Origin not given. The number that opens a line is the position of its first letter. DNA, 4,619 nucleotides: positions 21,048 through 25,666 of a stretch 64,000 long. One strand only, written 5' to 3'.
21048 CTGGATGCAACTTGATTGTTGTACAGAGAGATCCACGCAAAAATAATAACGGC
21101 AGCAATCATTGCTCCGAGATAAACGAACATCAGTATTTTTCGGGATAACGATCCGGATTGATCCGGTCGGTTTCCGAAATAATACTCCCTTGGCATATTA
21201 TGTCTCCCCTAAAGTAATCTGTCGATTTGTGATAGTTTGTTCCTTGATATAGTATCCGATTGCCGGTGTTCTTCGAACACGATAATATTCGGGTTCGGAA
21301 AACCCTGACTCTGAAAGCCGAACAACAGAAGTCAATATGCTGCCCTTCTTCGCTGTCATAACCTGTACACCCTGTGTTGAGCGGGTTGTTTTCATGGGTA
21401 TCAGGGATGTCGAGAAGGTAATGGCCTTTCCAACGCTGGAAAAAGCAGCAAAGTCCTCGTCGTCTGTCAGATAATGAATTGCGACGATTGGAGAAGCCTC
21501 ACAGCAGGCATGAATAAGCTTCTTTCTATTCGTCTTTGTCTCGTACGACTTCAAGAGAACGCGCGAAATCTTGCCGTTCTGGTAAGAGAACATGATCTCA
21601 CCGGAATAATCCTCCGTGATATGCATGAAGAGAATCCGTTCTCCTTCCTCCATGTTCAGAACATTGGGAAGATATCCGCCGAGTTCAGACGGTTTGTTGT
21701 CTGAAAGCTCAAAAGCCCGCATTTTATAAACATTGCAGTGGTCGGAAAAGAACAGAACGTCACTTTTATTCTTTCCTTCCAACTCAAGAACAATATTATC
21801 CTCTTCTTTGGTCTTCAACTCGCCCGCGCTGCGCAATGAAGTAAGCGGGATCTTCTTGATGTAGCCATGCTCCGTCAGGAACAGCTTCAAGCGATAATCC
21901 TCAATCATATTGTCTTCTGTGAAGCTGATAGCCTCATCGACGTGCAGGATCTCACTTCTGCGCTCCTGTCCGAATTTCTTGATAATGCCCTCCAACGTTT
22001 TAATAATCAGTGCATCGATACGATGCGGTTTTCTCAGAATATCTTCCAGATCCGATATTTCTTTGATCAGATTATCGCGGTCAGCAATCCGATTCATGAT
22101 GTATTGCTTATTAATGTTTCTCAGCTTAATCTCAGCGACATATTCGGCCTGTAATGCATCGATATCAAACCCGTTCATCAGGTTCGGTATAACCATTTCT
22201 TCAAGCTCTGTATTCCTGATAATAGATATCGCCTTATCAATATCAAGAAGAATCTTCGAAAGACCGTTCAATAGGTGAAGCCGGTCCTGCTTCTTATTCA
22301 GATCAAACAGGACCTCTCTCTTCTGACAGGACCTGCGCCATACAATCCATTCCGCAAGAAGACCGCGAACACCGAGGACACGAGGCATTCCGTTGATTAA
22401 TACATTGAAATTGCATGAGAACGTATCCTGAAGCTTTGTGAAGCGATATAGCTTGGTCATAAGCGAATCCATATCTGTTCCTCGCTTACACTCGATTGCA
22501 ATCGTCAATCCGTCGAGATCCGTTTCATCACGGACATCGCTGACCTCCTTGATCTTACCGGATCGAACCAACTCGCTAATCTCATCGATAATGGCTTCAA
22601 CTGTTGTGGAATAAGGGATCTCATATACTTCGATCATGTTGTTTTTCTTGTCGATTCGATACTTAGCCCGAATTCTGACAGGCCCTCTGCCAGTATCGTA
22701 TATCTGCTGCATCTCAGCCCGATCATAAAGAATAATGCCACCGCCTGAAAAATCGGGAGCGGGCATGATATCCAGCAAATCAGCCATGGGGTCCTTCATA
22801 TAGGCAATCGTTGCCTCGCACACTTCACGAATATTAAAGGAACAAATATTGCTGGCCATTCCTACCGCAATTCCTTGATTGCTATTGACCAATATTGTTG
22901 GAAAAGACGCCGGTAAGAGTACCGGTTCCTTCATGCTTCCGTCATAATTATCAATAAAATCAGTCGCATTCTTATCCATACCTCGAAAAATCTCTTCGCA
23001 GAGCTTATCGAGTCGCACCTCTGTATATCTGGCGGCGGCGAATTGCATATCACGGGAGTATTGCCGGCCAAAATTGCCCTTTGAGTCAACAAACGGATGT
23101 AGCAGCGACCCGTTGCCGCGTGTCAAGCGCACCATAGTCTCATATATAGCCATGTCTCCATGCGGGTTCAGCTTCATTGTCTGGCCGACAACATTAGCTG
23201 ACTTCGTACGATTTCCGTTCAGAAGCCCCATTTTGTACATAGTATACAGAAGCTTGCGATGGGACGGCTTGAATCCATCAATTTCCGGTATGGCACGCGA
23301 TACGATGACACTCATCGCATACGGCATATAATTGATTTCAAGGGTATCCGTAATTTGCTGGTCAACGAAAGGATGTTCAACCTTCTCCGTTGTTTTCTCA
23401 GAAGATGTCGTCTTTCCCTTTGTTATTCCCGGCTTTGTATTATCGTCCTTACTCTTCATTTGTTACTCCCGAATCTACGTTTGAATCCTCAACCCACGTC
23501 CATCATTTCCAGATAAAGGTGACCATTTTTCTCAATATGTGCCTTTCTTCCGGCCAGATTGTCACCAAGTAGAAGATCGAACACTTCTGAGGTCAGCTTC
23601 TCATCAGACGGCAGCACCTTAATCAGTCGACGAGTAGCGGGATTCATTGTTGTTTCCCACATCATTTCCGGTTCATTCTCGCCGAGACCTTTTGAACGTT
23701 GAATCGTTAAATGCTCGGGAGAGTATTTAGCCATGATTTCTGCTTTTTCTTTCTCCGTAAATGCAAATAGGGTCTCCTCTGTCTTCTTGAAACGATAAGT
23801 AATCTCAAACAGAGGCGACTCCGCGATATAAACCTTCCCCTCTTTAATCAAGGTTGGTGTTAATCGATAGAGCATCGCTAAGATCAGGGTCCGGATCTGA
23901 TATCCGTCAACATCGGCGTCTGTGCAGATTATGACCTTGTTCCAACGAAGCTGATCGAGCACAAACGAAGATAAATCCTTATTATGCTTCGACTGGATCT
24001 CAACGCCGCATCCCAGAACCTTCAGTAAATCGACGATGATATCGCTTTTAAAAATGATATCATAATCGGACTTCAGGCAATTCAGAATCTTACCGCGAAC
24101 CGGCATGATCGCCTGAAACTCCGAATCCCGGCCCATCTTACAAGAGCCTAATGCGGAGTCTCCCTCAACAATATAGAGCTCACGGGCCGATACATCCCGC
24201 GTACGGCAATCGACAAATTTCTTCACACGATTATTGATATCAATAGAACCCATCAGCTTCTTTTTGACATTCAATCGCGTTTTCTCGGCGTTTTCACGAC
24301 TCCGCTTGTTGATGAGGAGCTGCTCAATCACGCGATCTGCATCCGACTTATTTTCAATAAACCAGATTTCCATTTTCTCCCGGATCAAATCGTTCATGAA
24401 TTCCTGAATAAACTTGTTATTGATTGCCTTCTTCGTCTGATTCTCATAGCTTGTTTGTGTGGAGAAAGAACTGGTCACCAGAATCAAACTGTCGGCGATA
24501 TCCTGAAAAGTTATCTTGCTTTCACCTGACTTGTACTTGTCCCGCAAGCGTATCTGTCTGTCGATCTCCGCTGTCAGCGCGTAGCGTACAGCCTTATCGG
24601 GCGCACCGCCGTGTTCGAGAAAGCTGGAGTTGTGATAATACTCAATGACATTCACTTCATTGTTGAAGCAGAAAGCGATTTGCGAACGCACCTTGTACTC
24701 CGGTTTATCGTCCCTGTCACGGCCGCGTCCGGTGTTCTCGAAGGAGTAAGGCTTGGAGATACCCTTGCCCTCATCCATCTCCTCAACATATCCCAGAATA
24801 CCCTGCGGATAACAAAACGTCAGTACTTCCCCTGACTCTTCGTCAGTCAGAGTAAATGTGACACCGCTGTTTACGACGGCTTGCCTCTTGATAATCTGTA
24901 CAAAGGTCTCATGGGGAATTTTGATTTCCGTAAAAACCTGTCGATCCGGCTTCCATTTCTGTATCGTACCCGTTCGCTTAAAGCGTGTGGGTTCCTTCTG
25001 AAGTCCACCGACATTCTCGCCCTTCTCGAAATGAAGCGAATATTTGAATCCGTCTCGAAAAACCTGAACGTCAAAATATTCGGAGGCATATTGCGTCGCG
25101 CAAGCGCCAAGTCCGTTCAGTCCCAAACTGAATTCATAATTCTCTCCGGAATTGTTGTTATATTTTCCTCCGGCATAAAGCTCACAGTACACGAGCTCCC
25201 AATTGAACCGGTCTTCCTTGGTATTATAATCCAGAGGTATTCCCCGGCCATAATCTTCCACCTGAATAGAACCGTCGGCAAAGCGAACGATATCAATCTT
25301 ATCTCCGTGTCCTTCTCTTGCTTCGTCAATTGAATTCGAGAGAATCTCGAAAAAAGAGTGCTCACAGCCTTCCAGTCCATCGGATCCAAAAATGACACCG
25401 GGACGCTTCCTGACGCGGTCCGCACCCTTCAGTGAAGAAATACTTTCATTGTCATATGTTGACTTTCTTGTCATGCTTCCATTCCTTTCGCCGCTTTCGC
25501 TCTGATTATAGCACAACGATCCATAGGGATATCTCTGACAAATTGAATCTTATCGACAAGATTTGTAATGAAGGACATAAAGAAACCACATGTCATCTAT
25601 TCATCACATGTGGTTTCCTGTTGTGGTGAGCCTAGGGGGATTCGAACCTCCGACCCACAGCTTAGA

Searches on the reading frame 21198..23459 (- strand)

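Call 39: search_protein_families(library=pfam, proteins=[window:21198-23459:-], max_evalue=0.0001)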
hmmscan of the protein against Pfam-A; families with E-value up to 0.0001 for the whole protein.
window:21198-23459:- (753 aa): 2 families
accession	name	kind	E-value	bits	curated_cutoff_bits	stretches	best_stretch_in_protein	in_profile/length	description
PF00521.26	DNA_topoisoIV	-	7.1e-128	427.6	31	1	55-489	1-431/432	DNA gyrase/topoisomerase IV, subunit A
PF03989.18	DNA_gyraseA_C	-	5.4e-07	29.4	27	0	673-714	6-46/48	DNA gyrase C-terminal domain, beta-propeller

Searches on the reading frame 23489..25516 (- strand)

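Call 39: search_protein_families(library=pfam, proteins=[window:23489-25516:-], max_evalue=0.0001)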
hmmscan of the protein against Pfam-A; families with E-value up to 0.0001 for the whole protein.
window:23489-25516:- (675 aa): 3 families
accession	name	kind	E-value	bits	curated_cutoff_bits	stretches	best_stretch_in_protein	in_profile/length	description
PF00204.31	DNA_gyraseB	-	3.6e-29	101.9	27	1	239-414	1-171/173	DNA gyrase B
PF00986.26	DNA_gyraseB_C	-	1e-21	77.2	29.8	1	602-662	3-63/63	DNA gyrase B subunit, carboxyl terminus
PF01751.28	Toprim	-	1.8e-16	60.5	23.1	1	446-566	1-95/96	Toprim domain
